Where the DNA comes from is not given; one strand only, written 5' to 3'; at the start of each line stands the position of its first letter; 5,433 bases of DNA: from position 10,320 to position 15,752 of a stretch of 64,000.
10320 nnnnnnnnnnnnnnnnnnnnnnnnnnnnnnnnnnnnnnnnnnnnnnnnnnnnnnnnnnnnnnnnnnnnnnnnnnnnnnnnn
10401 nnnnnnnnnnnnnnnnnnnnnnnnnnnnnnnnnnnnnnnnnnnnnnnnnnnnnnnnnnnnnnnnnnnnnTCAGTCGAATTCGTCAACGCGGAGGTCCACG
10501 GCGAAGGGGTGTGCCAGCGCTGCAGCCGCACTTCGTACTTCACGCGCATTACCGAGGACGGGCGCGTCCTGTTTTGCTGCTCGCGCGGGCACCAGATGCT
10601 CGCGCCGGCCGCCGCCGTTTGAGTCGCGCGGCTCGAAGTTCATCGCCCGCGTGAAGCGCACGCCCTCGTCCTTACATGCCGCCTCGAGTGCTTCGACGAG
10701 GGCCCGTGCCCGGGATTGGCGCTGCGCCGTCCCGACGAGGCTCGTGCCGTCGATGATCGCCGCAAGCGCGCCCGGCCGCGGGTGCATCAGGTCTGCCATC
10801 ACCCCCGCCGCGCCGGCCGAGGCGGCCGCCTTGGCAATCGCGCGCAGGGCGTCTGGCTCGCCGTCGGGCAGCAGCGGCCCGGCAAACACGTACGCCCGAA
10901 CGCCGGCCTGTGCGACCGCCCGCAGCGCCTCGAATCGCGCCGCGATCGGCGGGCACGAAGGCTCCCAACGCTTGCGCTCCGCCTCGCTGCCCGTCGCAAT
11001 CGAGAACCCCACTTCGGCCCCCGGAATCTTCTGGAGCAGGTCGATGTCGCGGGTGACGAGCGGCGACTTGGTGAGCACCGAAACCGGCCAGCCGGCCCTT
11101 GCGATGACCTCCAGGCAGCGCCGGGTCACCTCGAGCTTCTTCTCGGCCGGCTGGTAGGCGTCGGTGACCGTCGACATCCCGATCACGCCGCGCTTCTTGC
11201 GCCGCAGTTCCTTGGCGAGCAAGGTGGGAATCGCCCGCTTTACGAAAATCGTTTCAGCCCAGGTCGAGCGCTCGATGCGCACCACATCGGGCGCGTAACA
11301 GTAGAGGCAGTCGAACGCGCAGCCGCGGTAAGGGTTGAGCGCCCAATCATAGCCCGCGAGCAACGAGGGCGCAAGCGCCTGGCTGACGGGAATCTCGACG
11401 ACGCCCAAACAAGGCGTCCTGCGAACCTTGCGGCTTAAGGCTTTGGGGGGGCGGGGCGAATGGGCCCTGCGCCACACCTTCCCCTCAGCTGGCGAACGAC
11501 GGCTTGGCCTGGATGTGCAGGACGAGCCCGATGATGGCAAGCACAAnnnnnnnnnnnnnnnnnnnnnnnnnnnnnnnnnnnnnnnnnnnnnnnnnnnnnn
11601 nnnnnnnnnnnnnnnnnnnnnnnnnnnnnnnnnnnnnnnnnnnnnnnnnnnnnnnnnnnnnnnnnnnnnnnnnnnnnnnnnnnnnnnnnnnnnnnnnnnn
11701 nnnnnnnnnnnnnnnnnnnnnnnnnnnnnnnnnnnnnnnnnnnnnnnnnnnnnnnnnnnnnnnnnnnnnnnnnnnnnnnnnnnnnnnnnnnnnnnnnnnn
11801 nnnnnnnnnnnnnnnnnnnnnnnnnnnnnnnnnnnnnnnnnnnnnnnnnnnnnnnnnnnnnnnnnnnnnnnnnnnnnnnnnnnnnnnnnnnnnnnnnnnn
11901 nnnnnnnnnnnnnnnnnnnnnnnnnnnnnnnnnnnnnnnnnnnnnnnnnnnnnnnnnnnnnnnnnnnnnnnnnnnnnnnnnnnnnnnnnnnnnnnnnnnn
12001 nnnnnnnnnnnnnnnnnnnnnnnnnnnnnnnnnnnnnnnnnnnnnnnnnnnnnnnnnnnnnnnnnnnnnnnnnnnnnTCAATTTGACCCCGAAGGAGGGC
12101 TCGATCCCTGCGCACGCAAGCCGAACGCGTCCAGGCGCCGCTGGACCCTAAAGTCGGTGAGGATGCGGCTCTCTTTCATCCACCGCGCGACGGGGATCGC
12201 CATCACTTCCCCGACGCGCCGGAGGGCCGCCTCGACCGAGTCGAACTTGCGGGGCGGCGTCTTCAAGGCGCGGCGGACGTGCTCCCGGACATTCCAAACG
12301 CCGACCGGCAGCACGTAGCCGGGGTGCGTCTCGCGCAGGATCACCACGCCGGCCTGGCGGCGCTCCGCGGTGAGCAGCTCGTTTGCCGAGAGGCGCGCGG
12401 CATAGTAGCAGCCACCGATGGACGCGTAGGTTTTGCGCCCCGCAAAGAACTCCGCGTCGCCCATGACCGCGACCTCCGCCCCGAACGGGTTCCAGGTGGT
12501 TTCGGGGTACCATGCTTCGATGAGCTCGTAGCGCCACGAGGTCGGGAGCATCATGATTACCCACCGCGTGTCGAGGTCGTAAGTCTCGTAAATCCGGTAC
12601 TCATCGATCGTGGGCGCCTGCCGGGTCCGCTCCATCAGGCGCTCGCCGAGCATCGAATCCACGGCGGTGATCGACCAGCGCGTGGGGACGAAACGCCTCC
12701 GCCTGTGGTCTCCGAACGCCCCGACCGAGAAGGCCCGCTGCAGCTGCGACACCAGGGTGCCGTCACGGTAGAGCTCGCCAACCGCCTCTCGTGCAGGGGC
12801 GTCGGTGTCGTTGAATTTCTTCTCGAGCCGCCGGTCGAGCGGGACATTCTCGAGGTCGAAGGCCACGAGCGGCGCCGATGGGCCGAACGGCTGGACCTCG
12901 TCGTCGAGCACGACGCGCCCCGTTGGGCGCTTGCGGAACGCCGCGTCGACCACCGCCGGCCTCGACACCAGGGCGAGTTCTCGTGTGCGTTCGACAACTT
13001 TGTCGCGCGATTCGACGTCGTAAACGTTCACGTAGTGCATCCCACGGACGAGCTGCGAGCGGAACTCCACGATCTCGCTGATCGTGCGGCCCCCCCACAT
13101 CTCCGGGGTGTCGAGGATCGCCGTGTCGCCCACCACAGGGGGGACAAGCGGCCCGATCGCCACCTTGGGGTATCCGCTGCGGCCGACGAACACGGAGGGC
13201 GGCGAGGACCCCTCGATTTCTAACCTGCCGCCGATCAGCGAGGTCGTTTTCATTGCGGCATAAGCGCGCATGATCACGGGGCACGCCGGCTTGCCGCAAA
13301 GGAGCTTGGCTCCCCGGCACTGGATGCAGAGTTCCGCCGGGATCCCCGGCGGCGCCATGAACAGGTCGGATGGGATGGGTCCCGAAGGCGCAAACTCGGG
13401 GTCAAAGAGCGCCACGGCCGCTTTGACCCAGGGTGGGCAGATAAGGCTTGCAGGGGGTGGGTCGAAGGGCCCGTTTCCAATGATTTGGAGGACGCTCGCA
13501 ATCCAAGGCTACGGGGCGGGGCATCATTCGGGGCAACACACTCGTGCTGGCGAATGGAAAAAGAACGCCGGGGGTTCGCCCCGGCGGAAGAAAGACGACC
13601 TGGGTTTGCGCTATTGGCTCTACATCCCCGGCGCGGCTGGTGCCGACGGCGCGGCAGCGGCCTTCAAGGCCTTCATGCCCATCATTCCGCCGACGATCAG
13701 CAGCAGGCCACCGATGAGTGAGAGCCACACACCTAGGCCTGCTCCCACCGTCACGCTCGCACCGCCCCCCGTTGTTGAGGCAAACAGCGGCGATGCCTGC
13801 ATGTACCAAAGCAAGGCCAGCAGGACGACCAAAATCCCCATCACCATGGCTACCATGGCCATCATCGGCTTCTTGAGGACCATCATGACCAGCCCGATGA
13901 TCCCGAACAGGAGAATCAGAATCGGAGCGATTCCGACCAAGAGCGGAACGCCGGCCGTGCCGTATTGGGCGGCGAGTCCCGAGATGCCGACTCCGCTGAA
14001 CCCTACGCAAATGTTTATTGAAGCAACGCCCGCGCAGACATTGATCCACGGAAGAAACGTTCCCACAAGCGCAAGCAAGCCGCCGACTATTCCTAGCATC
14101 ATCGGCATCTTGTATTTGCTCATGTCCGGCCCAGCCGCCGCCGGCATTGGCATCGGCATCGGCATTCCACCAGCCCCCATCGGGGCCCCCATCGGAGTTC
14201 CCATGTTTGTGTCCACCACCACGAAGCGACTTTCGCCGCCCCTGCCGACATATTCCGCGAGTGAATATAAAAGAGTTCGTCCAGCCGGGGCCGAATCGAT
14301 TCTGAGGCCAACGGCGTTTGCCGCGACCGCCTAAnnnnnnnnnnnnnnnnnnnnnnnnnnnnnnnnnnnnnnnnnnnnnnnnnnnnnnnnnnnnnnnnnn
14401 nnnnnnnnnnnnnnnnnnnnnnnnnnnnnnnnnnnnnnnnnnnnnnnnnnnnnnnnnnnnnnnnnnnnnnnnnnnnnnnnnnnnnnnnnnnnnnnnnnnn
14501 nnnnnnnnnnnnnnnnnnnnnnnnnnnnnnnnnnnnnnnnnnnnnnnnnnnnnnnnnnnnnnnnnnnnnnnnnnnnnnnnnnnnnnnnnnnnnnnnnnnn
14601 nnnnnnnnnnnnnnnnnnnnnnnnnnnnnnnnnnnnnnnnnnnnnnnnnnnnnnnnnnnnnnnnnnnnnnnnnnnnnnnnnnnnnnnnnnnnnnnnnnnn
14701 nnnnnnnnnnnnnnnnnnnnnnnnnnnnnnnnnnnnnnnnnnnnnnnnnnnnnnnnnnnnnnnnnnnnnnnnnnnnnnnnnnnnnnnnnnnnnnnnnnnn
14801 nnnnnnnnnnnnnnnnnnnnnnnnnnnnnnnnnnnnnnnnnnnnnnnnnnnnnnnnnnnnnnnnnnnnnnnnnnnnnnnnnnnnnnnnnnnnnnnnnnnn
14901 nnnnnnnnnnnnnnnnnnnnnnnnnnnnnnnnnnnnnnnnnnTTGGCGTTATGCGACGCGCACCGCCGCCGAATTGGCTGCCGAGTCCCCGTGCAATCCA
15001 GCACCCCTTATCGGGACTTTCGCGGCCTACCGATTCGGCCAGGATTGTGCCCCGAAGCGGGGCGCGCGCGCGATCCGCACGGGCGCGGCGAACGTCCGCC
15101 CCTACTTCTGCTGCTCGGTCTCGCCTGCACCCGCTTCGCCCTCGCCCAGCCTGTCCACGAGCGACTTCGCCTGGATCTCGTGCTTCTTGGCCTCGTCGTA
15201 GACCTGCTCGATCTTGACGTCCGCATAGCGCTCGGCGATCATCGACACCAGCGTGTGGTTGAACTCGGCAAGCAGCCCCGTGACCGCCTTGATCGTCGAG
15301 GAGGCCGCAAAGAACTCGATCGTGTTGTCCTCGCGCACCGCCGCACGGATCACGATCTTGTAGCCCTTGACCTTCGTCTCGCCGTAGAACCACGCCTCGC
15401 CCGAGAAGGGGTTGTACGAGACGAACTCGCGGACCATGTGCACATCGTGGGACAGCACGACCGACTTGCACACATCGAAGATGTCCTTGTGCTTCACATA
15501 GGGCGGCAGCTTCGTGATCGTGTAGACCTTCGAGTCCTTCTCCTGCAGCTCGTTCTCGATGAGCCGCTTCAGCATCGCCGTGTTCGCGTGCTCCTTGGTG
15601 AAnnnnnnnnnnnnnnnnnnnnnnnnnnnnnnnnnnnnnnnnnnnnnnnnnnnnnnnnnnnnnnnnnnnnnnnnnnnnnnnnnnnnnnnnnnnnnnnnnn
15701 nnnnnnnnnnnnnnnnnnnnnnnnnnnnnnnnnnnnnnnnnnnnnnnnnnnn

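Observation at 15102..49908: Tandem triad of giant type-I membrane proteins with variable ectodomains and a constant stalk-TM-cytoplasmic cassette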

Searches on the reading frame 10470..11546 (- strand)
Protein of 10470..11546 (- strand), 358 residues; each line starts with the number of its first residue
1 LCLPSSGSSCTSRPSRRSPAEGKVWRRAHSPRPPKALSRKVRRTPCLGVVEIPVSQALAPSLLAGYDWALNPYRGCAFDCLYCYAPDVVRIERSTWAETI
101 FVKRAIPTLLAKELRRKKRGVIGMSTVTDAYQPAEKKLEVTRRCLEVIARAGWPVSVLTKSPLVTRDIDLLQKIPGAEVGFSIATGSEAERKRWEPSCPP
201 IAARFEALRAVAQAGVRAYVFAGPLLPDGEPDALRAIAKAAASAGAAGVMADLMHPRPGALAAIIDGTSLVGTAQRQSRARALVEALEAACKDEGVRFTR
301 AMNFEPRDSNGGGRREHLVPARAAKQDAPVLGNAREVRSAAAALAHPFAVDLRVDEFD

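Call 17: search_protein_families(library=pfam, proteins=[window:10470-11546:-], max_evalue=0.001)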
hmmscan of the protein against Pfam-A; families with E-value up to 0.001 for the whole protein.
window:10470-11546:- (358 aa): 2 families
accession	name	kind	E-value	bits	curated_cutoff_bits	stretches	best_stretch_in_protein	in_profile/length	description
PF04055.27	Radical_SAM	-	2.6e-12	47.7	29.5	1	71-233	2-157/166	Radical SAM superfamily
PF04909.20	Amidohydro_2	-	0.00022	21.5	26.4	0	109-176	94-171/289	Amidohydrolase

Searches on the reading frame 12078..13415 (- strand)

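Call 17: search_protein_families(library=pfam, proteins=[window:12078-13415:-], max_evalue=0.001)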
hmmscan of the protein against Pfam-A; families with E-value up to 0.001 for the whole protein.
window:12078-13415:- (445 aa): 2 families
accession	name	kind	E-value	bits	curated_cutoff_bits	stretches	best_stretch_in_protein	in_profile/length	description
PF04894.17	Nre_N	-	4.1e-92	309.3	25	1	39-309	1-270/270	Archaeal Nre, N-terminal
PF04895.17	Nre_C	-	1.1e-38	132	27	1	324-431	3-110/110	Archaeal Nre, C-terminal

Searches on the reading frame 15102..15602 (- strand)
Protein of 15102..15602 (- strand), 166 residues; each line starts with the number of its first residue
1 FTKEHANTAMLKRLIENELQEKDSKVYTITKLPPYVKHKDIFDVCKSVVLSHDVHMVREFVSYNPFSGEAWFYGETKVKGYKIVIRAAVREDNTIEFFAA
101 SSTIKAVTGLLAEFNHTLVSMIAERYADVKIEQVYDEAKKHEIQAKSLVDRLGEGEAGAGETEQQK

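Call 60: predict_structure(alignment_id=A4)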
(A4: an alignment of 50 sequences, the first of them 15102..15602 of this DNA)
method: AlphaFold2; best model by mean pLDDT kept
length: 166 residues; sequences in the alignment: 50
mean_pLDDT: 88.7   pTM: 0.83
mean pLDDT of the five models: 88.7, 88.7, 88.1, 88.0, 87.6
residues with pLDDT >= 90: 123; 70-90: 22; 50-70: 9; < 50: 12
segments of 3 or more residues with pLDDT < 50: 157-166
pLDDT, mean of each block of 10 residues (from residue 1): 64 89 97 97 98 94 95 93 97 97 95 97 97 95 86 56 41
secondary structure, 60 per line:
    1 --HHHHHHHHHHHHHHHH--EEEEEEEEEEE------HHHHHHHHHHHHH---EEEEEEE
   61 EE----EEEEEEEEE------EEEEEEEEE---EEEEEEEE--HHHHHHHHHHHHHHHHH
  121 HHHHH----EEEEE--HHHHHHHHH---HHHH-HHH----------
elements in order: H3-18 E21-31 H38-50 E54-62 E67-75 E82-90 E94-101 H104-125 E130-134 H137-145 H149-152

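Call 62: fold_search(model_id=the predicted structure, library=pdb)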
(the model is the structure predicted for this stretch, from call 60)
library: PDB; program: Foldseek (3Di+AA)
matches with E <= 10: 1424; with E <= 0.001: 0
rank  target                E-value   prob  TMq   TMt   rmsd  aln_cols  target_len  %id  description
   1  7pkn_N                1.0e-03  0.99  0.36  0.23   5.8       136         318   11  Structure of the human CCAN deltaCT complex (released 2022-04-27)
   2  6c0w_K                1.1e-03  0.99  0.37  0.33   6.3       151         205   11  Cryo-EM structure of human kinetochore protein CENP-N with the centromeric nucleosome containing CENP-A (released 2018-01-17)
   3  6eqt_B                1.4e-03  0.99  0.37  0.32   6.4       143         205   12  CRYSTAL STRUCTURE OF THE HUMAN KINETOCHORE PROTEIN CENP-N (released 2018-01-17)
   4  7qoo_N                2.1e-03  0.98  0.35  0.21   5.9       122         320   15  Structure of the human inner kinetochore CCAN complex (released 2022-06-08)
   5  3c6k_D                2.6e-03  1.00  0.36  0.20   5.1       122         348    8  Crystal structure of human spermine synthase in complex with spermidine and 5-methylthioadenosine (released 2008-02-19)
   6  3c6k_B                3.3e-03  1.00  0.38  0.20   4.8       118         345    8  Crystal structure of human spermine synthase in complex with spermidine and 5-methylthioadenosine (released 2008-02-19)
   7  3cw2_C                3.6e-03  1.00  0.38  0.25   6.3       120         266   12  Crystal structure of the intact archaeal translation initiation factor 2 from Sulfolobus solfataricus . (released 2009-01-06)
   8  9v6e_A                4.0e-03  0.97  0.35  0.07   6.8       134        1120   10  Cryo-EM structure of human full length KICSTOR complex (state 1) (released 2025-11-12)
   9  2fpn                  4.5e-03  0.69  0.27  0.23  16.3       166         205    7  The crystal structure of the ywmB protein from Bacillus subtilis (released 2006-03-14)
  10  2vu4                  6.1e-03  0.89  0.29  0.32   9.4       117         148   11  Structure of PsbP protein from Spinacia oleracea at 1.98 A resolution (released 2009-07-21)
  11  1pzd                  6.8e-03  1.00  0.41  0.27   4.3       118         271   14  Structural Identification of a conserved appendage domain in the carboxyl-terminus of the COPI gamma-subunit. (released 2003-10-14)
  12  6qld_N                7.7e-03  0.90  0.33  0.19   6.7       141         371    8  Structure of inner kinetochore CCAN-Cenp-A complex (released 2019-10-02)
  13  7r5v_N                9.8e-03  0.95  0.36  0.24   5.8       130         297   12  Structure of the human CCAN CENP-A alpha-satellite complex (released 2022-04-27)
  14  7xho_N                1.0e-02  0.94  0.35  0.22   5.7       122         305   12  Structure of human inner kinetochore CCAN complex (released 2022-12-14)
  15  6kac_P                1.0e-02  0.85  0.30  0.27   9.7       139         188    9  Cryo-EM structure of the C2S2-type PSII-LHCII supercomplex from Chlamydomonas reihardtii (released 2019-10-23)
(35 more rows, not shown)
